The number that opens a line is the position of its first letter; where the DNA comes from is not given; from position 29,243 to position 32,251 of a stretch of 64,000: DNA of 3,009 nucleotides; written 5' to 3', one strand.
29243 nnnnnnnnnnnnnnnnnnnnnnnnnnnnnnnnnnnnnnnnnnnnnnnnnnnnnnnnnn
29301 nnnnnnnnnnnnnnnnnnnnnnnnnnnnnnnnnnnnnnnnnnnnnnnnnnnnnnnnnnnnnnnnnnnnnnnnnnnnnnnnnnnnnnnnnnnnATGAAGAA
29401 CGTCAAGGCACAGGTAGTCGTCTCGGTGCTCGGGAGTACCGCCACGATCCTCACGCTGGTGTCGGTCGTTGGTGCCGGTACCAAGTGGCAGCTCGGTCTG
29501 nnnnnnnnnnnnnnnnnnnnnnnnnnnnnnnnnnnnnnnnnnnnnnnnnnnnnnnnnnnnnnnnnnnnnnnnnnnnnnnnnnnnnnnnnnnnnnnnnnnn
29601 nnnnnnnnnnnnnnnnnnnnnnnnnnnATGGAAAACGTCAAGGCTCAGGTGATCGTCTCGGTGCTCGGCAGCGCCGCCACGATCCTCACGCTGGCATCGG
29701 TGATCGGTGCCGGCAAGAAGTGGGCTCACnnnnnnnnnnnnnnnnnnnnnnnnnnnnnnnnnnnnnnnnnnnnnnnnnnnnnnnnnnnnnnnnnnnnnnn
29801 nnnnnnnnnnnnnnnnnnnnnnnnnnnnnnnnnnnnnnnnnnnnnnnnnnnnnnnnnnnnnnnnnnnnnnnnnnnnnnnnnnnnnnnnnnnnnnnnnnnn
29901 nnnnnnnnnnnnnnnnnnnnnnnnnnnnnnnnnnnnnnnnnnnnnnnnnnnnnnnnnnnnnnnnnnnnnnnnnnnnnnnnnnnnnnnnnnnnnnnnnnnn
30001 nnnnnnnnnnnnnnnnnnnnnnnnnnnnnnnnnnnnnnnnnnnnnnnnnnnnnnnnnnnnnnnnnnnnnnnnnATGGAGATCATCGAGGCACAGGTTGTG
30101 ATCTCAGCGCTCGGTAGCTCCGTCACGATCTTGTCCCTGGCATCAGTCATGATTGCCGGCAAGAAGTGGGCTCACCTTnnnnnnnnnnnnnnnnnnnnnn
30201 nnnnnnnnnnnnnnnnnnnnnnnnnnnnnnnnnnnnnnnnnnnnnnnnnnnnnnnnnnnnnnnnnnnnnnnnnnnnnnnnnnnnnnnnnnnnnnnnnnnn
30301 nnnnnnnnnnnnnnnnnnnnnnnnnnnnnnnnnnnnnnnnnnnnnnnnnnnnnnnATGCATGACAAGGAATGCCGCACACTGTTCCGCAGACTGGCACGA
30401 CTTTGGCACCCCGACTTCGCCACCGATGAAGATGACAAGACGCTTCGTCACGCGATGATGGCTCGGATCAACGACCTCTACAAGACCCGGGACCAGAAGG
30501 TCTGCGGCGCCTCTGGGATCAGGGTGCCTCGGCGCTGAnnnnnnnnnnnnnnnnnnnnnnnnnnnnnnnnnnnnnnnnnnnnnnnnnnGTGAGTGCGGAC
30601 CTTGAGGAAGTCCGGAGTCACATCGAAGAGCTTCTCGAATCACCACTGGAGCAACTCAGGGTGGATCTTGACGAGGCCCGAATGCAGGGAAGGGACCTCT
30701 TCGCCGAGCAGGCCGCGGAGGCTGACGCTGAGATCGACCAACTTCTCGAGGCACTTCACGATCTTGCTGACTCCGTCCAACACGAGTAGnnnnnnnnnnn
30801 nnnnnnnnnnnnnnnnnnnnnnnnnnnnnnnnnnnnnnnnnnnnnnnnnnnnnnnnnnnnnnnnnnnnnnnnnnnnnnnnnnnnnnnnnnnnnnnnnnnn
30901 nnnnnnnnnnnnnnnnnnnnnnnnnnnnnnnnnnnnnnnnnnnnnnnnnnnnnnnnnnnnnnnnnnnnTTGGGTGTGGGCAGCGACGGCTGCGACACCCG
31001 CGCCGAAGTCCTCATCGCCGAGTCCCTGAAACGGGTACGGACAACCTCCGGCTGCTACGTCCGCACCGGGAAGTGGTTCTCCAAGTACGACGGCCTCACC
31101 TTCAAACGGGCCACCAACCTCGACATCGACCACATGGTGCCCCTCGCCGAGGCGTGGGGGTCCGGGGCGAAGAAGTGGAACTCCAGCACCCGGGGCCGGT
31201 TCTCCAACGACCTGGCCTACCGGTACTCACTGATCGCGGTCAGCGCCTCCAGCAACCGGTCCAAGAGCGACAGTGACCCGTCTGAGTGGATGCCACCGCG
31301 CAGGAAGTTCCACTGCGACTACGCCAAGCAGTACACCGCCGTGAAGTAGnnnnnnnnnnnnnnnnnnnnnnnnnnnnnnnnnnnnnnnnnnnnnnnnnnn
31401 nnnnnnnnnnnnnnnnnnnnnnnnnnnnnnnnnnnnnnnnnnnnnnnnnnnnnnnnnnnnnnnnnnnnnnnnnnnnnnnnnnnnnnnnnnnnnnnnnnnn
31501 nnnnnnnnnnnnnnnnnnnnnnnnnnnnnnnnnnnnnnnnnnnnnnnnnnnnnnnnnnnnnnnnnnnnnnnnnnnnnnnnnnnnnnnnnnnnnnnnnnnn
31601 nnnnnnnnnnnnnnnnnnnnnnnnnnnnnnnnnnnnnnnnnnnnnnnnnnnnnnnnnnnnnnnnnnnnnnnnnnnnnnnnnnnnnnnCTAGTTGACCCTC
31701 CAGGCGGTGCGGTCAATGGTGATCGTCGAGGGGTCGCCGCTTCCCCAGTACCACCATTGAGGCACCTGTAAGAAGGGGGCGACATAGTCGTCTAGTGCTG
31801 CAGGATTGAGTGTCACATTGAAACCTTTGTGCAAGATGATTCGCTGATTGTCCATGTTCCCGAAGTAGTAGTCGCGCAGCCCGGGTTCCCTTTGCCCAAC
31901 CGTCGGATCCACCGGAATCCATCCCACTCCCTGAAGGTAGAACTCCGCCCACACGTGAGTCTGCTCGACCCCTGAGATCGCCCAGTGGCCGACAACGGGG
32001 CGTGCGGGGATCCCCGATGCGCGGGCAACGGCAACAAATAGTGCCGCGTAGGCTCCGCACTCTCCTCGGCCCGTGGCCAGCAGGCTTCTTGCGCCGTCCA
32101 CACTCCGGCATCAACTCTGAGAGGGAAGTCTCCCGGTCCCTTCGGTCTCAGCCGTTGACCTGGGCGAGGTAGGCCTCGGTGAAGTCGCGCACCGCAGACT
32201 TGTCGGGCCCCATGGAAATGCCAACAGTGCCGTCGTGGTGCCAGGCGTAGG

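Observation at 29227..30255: Tandemly duplicated operons of five 34-36 aa hydrophobic cationic peptides in two sequence types (A: ..........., B: ...AGKKWAH)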

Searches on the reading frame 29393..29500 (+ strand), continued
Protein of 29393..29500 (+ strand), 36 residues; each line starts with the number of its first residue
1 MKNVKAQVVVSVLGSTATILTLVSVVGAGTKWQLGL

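Call 78: list_cluster_members(proteins=[window:29393-29500:+, window:29515-29616:+, window:29628-29729:+, window:29962-30063:+, window:30074-30178:+, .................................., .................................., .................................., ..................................])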
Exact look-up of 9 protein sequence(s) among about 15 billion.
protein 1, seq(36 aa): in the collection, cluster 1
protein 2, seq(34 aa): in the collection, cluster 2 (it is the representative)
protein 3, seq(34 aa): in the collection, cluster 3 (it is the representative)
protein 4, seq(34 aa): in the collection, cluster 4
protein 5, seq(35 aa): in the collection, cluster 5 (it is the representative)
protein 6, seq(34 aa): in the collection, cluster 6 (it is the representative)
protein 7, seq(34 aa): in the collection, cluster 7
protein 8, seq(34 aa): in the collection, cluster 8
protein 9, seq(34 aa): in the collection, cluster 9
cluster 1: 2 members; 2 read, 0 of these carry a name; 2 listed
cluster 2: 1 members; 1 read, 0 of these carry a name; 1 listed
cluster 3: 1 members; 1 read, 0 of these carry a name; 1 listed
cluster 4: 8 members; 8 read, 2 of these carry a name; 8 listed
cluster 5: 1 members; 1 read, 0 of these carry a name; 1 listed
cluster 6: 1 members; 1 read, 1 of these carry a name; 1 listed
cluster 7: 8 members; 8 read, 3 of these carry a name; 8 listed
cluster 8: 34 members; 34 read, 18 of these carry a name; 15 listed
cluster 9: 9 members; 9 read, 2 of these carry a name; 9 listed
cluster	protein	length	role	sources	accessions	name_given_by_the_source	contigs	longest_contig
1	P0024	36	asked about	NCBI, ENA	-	-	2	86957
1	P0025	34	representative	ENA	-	-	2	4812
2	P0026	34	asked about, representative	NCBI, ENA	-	-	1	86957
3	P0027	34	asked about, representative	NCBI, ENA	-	-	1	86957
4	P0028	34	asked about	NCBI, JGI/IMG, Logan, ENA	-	-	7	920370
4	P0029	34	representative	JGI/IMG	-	hypothetical protein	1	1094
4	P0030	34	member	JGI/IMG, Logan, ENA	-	ATP-dependent protease ClpP protease subunit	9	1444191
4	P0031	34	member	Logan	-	-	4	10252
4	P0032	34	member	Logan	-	-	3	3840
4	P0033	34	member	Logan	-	-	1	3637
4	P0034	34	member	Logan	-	-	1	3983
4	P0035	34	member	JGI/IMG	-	-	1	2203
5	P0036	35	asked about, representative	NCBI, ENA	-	-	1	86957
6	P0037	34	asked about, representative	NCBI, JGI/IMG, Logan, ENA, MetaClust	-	\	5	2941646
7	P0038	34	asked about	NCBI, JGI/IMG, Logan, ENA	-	hypothetical protein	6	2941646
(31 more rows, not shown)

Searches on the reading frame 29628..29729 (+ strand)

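Call 5: search_protein_families(library=pfam, proteins=[window:29628-29729:+], max_evalue=10)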
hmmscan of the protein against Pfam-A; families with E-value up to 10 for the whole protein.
seq(34 aa): 0 families

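Call 6: search_protein_families(library=ncbifam, proteins=[window:29628-29729:+], max_evalue=10)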
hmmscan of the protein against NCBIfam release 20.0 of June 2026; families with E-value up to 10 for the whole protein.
seq(34 aa): 0 families

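Call 51: search_protein_families(library=phrogs, proteins=[window:29628-29729:+], max_evalue=1)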
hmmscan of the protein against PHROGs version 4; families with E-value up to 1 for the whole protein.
seq(34 aa): 1 family
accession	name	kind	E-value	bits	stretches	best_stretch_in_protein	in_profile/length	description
phrog_13924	-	unknown function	0.76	10.7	1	9-19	12-22/38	-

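Call 52: search_protein_families(library=padloc, proteins=[window:29628-29729:+], max_evalue=1)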
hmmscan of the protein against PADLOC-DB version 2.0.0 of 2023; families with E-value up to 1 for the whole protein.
seq(34 aa): 0 families

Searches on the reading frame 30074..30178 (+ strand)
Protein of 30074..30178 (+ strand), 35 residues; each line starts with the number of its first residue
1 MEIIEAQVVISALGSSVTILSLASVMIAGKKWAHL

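Call 5: search_protein_families(library=pfam, proteins=[window:30074-30178:+], max_evalue=10)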
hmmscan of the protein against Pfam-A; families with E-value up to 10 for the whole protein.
seq(35 aa): 0 families

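Call 6: search_protein_families(library=ncbifam, proteins=[window:30074-30178:+], max_evalue=10)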
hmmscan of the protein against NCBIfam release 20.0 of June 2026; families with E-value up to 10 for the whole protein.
seq(35 aa): 0 families

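Call 51: search_protein_families(library=phrogs, proteins=[window:30074-30178:+], max_evalue=1)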
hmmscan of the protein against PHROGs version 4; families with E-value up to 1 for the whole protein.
seq(35 aa): 1 family
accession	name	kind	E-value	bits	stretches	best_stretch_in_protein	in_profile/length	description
phrog_26572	-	unknown function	0.38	11.9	1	5-28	2-25/68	-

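Call 52: search_protein_families(library=padloc, proteins=[window:30074-30178:+], max_evalue=1)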
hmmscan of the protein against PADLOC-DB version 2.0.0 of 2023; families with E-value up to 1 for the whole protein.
seq(35 aa): 0 families

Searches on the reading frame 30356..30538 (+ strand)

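Call 23: search_protein_families(library=pfam, proteins=[window:30356-30538:+], max_evalue=0.01)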
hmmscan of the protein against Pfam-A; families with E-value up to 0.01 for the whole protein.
window:30356-30538:+ (60 aa): 1 family
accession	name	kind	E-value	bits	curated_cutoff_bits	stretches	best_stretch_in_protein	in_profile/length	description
PF00226.36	DnaJ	-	0.0028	18.2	27.8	1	3-43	14-51/63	DnaJ domain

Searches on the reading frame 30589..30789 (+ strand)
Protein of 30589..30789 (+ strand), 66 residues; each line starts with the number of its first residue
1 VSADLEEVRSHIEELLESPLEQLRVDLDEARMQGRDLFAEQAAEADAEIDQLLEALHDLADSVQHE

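Call 23: search_protein_families(library=pfam, proteins=[window:30589-30789:+], max_evalue=0.01)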
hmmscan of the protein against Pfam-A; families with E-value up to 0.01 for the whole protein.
window:30589-30789:+ (66 aa): 1 family
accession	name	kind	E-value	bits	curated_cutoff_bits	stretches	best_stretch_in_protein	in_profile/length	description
PF01442.23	Apolipoprotein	-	0.0058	16.8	90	1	3-64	66-127/190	Apolipoprotein A1/A4/E domain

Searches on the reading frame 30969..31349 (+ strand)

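Call 23: search_protein_families(library=pfam, proteins=[window:30969-31349:+], max_evalue=0.01)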
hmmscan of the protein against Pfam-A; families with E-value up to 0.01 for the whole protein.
window:30969-31349:+ (126 aa): 1 family
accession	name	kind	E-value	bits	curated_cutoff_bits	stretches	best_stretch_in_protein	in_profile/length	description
PF07510.16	GmrSD_C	-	2e-09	37.9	23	1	24-125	20-119/138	GmrSD restriction endonucleases, C-terminal domain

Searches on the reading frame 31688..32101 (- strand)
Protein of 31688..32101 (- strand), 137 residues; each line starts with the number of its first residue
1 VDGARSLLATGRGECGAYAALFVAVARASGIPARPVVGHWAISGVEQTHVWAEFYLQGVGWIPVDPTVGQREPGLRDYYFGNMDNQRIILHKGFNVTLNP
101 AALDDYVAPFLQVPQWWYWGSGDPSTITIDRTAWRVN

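Call 23: search_protein_families(library=pfam, proteins=[window:31688-32101:-], max_evalue=0.01)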
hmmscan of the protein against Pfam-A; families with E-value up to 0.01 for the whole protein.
window:31688-32101:- (137 aa): 1 family
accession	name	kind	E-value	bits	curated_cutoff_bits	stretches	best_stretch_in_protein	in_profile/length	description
PF01841.26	Transglut_core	-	3.1e-20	72.9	23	1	3-66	42-108/108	Transglutaminase-like superfamily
